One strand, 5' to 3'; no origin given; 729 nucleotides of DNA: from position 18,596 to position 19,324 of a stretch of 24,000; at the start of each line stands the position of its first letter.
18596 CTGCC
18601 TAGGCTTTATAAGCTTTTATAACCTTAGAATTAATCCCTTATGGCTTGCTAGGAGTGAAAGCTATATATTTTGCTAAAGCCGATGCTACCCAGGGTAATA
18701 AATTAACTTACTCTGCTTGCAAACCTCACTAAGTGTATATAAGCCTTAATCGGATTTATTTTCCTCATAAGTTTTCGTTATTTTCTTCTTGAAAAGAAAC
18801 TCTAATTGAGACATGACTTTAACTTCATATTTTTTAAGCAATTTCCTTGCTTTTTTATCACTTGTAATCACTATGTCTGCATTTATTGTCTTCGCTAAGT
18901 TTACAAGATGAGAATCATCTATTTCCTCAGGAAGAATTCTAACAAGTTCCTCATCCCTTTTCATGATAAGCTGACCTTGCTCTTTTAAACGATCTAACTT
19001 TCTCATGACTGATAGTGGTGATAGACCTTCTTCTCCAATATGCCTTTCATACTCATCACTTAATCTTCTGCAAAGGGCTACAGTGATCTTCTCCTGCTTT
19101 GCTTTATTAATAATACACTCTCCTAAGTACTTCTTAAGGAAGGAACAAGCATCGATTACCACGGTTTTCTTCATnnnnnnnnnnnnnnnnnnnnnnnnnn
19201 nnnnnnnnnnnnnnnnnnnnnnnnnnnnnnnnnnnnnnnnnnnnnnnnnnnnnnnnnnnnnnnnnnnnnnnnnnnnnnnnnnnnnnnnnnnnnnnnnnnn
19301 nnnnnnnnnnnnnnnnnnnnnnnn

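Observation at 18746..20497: Translationally coupled ABC-type ATPase + PIN nuclease operon: candidate two-gene antiviral or abortive-infection system that I do not recognise as a named system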

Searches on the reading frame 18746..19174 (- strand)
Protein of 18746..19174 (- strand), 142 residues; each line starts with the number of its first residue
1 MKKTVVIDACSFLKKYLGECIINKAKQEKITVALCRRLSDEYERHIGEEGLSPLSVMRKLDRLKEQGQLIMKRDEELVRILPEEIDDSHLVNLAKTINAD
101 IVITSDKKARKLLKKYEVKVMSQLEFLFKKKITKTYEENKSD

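Call 3: search_protein_families(library=pfam, proteins=[window:18746-19174:-], max_evalue=1)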
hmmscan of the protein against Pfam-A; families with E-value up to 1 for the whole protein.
window:18746-19174:- (142 aa): 4 families
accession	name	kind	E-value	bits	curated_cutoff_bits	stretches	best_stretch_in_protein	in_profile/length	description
PF13470.12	PIN_3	-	2.5e-06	28.7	27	1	5-108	2-115/115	PIN domain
PF18477.7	PIN_9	-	0.00044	20.9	26.3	1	42-121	22-111/116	PIN like domain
PF09079.17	Cdc6_C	-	0.033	14.6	25.1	1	6-67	2-63/96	CDC6, C terminal winged helix domain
PF24850.1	CC_BshC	-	0.16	12.3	27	1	101-141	63-102/159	Bacillithiol biosynthesis BshC, C-terminal coiled-coil domain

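Call 4: search_protein_families(library=padloc, proteins=[window:18746-19174:-], max_evalue=1)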
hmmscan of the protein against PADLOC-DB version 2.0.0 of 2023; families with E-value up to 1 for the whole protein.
window:18746-19174:- (142 aa): 3 families
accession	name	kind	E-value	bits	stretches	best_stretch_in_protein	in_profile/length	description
PDLC05073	PDC-S70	-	0.0032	15.4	1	73-134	64-127/162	-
PDLC05068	PDC-S70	-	0.0055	15.3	1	83-128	74-121/125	-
PDLC05071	PDC-S70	-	0.006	14.7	1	89-131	81-123/161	-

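Call 5: search_protein_families(library=ncbifam, proteins=[window:18746-19174:-], max_evalue=1)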
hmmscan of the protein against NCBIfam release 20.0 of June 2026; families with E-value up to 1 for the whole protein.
window:18746-19174:- (142 aa): 2 families
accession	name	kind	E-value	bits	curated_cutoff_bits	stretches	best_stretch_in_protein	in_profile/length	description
NF046100.1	RSP_2648_fam_PIN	equivalog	0.00018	21.5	170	1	5-128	1-129/177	RSP_2648 family PIN domain-containing protein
TIGR00305.1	TIGR00305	equivalog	0.008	16.5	29.15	1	6-107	3-110/115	putative toxin-antitoxin system toxin component, PIN family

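Call 10: find_homologous_proteins(query=window:18746-19174:-)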
Query window:18746-19174:- (142 aa): 1 proteins with E <= 0.001 among 39 candidates.
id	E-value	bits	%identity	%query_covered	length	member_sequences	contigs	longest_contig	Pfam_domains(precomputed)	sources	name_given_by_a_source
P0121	1.6e-82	291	100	100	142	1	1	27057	PF13470.13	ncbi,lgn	-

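Call 40: find_homologous_proteins(query=A3, max_evalue=0.001)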
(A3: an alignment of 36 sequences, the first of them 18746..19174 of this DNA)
Query A3 (36 sequences) (142 aa, profile of the alignment): 53 proteins with E <= 0.001 among 5433 candidates.
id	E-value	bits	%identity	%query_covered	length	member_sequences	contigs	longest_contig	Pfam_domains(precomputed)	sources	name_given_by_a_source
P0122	1.9e-35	140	-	-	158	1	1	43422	-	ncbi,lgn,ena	-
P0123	9.7e-35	138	-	-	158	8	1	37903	-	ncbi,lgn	ncbi:MAG: hypothetical protein WBD09_01030 [Halobacteriota archaeon]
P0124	2.7e-34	136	-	-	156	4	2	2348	-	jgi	jgi:hypothetical protein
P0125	4.7e-34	135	33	13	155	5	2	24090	-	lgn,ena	-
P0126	1.1e-31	128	-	-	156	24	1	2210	-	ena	-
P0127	1.7e-31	127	25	46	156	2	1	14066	PF13470.13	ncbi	ncbi:MAG: PIN domain-containing protein [Candidatus Syntropharchaeia archaeon]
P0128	1.7e-31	127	-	-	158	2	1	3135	-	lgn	-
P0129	2.1e-31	127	-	-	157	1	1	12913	-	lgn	-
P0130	2.1e-31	127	-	-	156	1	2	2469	-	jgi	jgi:hypothetical protein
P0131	2.3e-31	127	-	-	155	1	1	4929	PF13470.13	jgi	-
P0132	4.3e-31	126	-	-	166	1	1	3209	-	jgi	jgi:predicted nucleic acid-binding protein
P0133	4.6e-31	126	-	-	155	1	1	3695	-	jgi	-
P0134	5.7e-31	125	-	-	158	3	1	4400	-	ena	-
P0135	8.9e-31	125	-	-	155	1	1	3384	-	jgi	-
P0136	9.1e-31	125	-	-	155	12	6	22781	-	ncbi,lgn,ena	-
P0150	1.4e-27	114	32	22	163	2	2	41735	-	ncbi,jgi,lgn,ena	-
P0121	2.9e-23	100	100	100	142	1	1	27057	PF13470.13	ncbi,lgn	-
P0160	1.0e-6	47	26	30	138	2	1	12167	PF01850.28,PF13470.13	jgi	jgi:uncharacterized protein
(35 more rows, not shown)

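Call 41: search_protein_families(library=padloc, alignment_id=A3, max_evalue=0.01)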
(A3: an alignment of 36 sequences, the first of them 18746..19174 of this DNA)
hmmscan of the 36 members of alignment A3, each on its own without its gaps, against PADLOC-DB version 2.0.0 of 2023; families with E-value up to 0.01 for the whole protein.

A. member 1, window:18746-19174:- (142 aa): 3 families
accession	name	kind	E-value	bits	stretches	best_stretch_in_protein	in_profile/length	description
PDLC05073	PDC-S70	-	0.0032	15.4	1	73-134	64-127/162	-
PDLC05068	PDC-S70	-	0.0055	15.3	0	83-128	74-121/125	-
PDLC05071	PDC-S70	-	0.006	14.7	0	89-131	81-123/161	-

B. families by the number of members that match (of 36 scanned): 4 families
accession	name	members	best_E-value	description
PDLC05073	PDC-S70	1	0.0032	-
PDLC00442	JetA1|JetA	1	0.0039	DUF5716 domain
PDLC05068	PDC-S70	1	0.0055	-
PDLC05071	PDC-S70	1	0.006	-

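Call 46: find_encoding_contigs(protein=P0123, flank=4000, max_places=2)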
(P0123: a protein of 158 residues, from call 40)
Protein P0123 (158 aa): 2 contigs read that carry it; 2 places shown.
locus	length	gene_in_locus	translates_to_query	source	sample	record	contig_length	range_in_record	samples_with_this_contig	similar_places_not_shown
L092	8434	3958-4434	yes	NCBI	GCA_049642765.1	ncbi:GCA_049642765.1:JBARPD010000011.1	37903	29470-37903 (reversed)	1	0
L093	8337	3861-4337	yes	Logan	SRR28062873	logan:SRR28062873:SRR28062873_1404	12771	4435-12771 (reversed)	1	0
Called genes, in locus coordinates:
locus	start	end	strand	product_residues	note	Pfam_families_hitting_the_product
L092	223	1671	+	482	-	PF16124:RecQ_Zn_bind (weak), PF00156:Pribosyltran, PF00570:HRDC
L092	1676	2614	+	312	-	PF02481:DNA_processg_A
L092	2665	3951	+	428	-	PF02463:SMC_N (weak), PF13175:AAA_15, PF13304:AAA_21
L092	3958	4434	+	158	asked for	-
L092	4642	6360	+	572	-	PF00005:ABC_tran, PF02463:SMC_N (faint), PF05621:TniB (faint), PF13191:AAA_16 (faint), PF13401:AAA_22 (faint), PF13304:AAA_21 (faint), PF00005:ABC_tran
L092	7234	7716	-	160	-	-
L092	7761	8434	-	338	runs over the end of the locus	PF25216:Volactin, PF06723:MreB_Mbl (weak)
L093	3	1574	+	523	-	?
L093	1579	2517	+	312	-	PF02481:DNA_processg_A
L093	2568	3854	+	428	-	PF02463:SMC_N (weak), PF13175:AAA_15, PF13304:AAA_21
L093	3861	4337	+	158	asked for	-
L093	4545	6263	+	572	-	PF00005:ABC_tran, PF02463:SMC_N (faint), PF05621:TniB (faint), PF13191:AAA_16 (faint), PF13401:AAA_22 (faint), PF13304:AAA_21 (faint), PF00005:ABC_tran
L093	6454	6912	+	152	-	-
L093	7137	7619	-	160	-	-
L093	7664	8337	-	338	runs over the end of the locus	PF25216:Volactin, PF06723:MreB_Mbl (weak)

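Call 47: find_encoding_contigs(protein=P0150, flank=4000, max_places=2)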
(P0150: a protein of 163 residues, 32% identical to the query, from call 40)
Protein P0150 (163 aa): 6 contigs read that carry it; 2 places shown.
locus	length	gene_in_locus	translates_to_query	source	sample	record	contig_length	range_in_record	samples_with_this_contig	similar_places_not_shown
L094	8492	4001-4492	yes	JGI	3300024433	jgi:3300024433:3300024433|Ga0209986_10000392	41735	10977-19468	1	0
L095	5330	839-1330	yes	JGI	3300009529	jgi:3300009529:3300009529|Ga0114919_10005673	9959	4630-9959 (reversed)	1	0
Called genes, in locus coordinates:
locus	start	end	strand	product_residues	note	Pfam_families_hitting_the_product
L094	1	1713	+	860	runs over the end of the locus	PF00270:DEAD, PF04851:ResIII (weak), PF00271:Helicase_C, PF16124:RecQ_Zn_bind, PF00156:Pribosyltran (weak), PF00570:HRDC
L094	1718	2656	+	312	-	PF02481:DNA_processg_A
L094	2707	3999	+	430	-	PF02463:SMC_N (weak), PF13175:AAA_15, PF13476:AAA_23 (weak), PF13304:AAA_21, PF13175:AAA_15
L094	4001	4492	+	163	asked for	-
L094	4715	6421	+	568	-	PF13191:AAA_16 (faint), PF00005:ABC_tran, PF00006:ATP-synt_ab (faint), PF13304:AAA_21 (faint), PF13401:AAA_22 (faint), PF00005:ABC_tran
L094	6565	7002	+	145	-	-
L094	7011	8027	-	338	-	PF25216:Volactin, PF06723:MreB_Mbl (faint)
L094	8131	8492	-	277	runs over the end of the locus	PF23600:CdpA_N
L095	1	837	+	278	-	?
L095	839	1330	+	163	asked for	-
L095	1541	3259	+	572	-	PF00005:ABC_tran, PF00006:ATP-synt_ab (faint), PF13191:AAA_16 (faint), PF13401:AAA_22 (faint), PF13304:AAA_21 (faint), PF00005:ABC_tran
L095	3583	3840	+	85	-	-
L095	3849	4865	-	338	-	PF25216:Volactin, PF06723:MreB_Mbl (faint)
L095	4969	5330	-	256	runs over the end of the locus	PF23600:CdpA_N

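Call 48: find_encoding_contigs(protein=P0160, flank=3000, max_places=2)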
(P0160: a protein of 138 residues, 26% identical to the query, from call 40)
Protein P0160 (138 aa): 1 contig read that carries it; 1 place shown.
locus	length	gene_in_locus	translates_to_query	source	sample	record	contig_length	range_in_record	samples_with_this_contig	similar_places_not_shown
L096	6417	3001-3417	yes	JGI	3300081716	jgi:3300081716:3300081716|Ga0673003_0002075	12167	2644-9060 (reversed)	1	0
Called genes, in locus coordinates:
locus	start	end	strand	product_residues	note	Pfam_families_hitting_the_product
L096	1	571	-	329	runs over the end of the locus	-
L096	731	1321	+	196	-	PF04542:Sigma70_r2 (weak), PF00196:GerE (weak)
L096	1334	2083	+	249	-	-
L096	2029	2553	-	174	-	-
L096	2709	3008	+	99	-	-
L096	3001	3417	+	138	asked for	PF01850:PIN, PF13470:PIN_3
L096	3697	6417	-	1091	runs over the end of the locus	PF13424:TPR_12, PF24885:TPR_NPHP3, PF17874:TPR_MalT, PF24885:TPR_NPHP3, PF13374:TPR_10, PF13424:TPR_12, PF24885:TPR_NPHP3, PF13424:TPR_12, +7 more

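Call 50: predict_structure(alignment_id=A4)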
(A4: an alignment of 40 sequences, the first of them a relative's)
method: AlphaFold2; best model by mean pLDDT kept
length: 142 residues; sequences in the alignment: 40
mean_pLDDT: 78.8   pTM: 0.72
mean pLDDT of the five models: 78.8, 78.7, 76.4, 68.7, 67.9
residues with pLDDT >= 90: 15; 70-90: 95; 50-70: 27; < 50: 5
segments of 3 or more residues with pLDDT < 50: 134-136
pLDDT, mean of each block of 10 residues (from residue 1): 73 69 86 79 66 75 85 86 83 91 89 89 86 53 48
secondary structure, 60 per line:
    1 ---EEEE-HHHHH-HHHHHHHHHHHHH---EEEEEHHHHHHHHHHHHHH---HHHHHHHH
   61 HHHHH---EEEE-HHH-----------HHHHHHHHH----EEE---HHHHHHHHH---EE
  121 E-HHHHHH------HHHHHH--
elements in order: E4-7 H9-13 H15-27 E31-35 H36-49 H53-65 E69-72 H88-96 E101-103 H107-115 E119-121 H123-128 H135-140

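Call 55: fold_search(model_id=the predicted structure, library=pdb)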
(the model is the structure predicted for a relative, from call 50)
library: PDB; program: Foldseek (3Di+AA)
matches with E <= 10: 1258; with E <= 0.001: 16
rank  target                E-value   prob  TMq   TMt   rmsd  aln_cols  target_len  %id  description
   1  2mdt_MODEL_1_A        5.5e-05  1.00  0.56  0.65   3.8       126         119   15  a PilT N-terminus domain protein SSO1118 from hyperthemophilic archaeon Sulfolobus solfataricus P2 (released 2013-11-20)
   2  1o4w                  1.5e-04  1.00  0.56  0.63   4.7       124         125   15  CRYSTAL STRUCTURE OF a PIN (PILT N-TERMINUS) DOMAIN CONTAINING PROTEIN (AF0591) FROM ARCHAEOGLOBUS FULGIDUS AT 1.90 A RE (released 2003-07-29)
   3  1y82_A                1.5e-04  1.00  0.62  0.60   3.8       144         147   15  Conserved hypothetical protein Pfu-367848-001 from Pyrococcus furiosus (released 2005-01-25)
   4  2hww_C                2.1e-04  1.00  0.65  0.64   5.9       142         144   15  Structure of PIN domain of human SMG6 (released 2006-11-14)
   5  1ye5_B                2.4e-04  1.00  0.61  0.59   4.1       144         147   14  Crystal structure of hypothetical protein of unknown function from pyrococcus horikoshii OT3 (released 2005-05-17)
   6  1y82_B                3.0e-04  1.00  0.64  0.62   4.1       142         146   16  Conserved hypothetical protein Pfu-367848-001 from Pyrococcus furiosus (released 2005-01-25)
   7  1y82_D                3.2e-04  1.00  0.60  0.61   4.2       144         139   15  Conserved hypothetical protein Pfu-367848-001 from Pyrococcus furiosus (released 2005-01-25)
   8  2hwx                  3.6e-04  1.00  0.64  0.56   6.3       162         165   15  Structure of human SMG6 E1282C PIN domain mutant. (released 2006-11-14)
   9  2hww_B                4.4e-04  1.00  0.63  0.57   6.1       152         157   16  Structure of PIN domain of human SMG6 (released 2006-11-14)
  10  2hww_A                4.4e-04  1.00  0.61  0.55   7.1       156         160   15  Structure of PIN domain of human SMG6 (released 2006-11-14)
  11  1v96_B                4.7e-04  1.00  0.62  0.61   4.5       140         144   14  Crystal structure of hypothetical protein of unknown function from pyrococcus horikoshii OT3 (released 2005-02-01)
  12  5h4g_B                5.3e-04  1.00  0.66  0.67   3.6       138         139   14  Structure of PIN-domain protein (VapC4 toxin) from Pyrococcus horikoshii determined at 1.77 A resolution (released 2016-11-23)
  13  2dok_B                6.5e-04  1.00  0.68  0.58   5.9       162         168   14  Crystal structure of the PIN domain of human EST1A (released 2007-05-01)
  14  5h4h_B                6.9e-04  1.00  0.63  0.61   4.6       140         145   14  Structure of PIN-domain protein (VapC4 toxin) from Pyrococcus horikoshii determined at 2.2 A resolution (released 2016-11-23)
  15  3ix7_A                7.8e-04  1.00  0.56  0.60   3.9       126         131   19  Crystal structure of a domain of functionally unknown protein from Thermus thermophilus HB8 (released 2009-09-22)
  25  5h4g_A                2.4e-03  1.00  0.59  0.58   5.6       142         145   14  Structure of PIN-domain protein (VapC4 toxin) from Pyrococcus horikoshii determined at 1.77 A resolution (released 2016-11-23)
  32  5x3t_B                5.5e-03  1.00  0.59  0.61   3.8       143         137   15  VapBC from Mycobacterium tuberculosis (released 2017-06-07)
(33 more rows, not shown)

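Call 80: search_solved_structures(query=A3, max_evalue=1, show_alignments=3)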
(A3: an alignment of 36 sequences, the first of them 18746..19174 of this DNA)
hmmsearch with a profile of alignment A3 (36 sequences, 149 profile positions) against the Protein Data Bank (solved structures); distinct sequences matched with E-value up to 1: 5.
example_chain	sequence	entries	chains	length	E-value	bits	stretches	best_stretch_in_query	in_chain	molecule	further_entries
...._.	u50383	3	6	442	0.042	17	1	57-112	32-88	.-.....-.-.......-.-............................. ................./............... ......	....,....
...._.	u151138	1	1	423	0.088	16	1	58-112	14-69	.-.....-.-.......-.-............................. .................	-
4pzv_A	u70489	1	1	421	0.088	16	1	58-112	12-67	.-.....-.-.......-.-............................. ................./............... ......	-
4m3l_A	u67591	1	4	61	0.4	13.9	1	18-73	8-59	E3 ubiquitin-protein ligase TRIM63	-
3ojc_A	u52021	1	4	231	0.95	12.6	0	64-143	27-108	Putative aspartate/glutamate racemase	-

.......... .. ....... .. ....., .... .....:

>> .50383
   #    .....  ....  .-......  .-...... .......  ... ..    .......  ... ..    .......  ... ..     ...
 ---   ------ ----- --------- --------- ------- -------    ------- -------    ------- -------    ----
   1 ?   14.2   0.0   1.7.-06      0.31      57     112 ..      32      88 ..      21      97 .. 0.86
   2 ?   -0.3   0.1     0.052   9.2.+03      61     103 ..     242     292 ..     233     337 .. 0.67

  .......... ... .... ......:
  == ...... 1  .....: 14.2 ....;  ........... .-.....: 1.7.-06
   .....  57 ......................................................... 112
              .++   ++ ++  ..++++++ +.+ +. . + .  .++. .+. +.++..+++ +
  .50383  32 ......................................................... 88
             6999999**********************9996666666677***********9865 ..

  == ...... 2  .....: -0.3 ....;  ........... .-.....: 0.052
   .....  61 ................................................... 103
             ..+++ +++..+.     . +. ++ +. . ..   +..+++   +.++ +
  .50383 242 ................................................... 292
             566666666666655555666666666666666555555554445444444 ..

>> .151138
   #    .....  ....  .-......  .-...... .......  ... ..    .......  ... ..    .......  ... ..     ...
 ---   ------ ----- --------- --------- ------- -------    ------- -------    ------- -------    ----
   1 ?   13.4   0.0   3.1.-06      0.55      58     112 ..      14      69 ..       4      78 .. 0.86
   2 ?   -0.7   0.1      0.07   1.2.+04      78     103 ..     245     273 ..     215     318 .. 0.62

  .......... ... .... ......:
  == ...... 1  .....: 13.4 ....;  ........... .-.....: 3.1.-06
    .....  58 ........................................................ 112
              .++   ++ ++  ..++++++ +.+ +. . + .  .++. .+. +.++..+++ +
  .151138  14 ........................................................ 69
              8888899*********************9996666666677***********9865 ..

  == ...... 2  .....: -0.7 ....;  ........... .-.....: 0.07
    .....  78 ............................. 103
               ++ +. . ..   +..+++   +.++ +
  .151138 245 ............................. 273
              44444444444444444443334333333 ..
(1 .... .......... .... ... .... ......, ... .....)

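Call 81: search_protein_representatives(protein=P0121)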
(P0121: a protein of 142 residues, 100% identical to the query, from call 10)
Query: 142 residues. Proteins with E-value up to 0.001 (for the whole library): 14; up to 1e-10: 10; up to 1e-30: 1. The best 14 are listed.
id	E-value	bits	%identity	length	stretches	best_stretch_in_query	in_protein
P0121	5.1e-83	291.4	100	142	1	1-142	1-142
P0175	6.7e-17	77.7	39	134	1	4-127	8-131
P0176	1.2e-14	70.5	38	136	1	4-126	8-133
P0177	6.4e-14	68.1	39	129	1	4-127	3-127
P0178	2.0e-13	66.5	34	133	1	4-127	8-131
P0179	2.1e-13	66.4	39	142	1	2-121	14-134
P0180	2.4e-13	66.2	33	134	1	4-127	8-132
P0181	4.3e-13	65.4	34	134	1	4-120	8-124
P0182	5.6e-13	65.1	34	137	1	5-127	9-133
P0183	1.6e-12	63.6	39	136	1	5-127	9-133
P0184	2.3e-10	56.6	38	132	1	4-127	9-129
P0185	3.3e-07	46.4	39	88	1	49-127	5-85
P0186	8.8e-06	41.8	30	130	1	5-127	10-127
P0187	3.8e-04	36.5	32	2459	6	77-112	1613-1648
